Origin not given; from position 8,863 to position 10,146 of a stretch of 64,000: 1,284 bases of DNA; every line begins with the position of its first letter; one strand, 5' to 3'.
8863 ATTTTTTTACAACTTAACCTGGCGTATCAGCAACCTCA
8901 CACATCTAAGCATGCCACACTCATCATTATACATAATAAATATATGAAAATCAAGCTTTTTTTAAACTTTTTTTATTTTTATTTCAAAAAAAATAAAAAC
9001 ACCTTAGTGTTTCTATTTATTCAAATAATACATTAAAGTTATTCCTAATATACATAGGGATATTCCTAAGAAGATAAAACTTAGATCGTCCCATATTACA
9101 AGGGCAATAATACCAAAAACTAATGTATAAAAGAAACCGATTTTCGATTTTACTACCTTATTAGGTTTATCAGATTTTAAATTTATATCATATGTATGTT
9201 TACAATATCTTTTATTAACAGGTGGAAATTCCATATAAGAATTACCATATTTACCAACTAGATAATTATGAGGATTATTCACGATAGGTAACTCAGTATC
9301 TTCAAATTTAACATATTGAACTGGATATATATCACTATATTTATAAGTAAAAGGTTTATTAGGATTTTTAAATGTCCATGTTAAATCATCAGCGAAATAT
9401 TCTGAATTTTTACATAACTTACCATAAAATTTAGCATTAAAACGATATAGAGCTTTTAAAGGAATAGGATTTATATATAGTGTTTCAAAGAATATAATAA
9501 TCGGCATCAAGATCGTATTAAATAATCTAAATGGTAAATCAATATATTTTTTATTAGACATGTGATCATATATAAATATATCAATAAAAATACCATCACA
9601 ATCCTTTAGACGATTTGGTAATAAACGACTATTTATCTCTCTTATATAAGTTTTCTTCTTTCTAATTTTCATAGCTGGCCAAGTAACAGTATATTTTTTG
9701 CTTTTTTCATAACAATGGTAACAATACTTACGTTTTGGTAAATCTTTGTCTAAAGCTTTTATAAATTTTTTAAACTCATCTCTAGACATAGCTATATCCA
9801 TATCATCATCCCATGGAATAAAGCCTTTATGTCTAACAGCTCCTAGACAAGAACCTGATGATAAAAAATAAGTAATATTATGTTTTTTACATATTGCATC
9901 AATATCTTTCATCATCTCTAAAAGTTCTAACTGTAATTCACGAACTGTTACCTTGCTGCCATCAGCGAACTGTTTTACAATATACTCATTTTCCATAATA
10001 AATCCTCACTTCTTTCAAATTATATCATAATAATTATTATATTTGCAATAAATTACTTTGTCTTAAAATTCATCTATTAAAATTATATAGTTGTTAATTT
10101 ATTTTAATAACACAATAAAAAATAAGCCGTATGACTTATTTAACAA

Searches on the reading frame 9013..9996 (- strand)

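Call 48: search_protein_families(library=pfam, proteins=[window:9013-9996:-], max_evalue=0.001)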
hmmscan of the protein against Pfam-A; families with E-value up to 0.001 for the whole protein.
window:9013-9996:- (327 aa): 1 family
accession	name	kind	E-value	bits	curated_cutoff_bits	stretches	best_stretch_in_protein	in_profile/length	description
PF04991.19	LicD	-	4.3e-35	122.3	22.6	1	36-251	1-227/227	LicD family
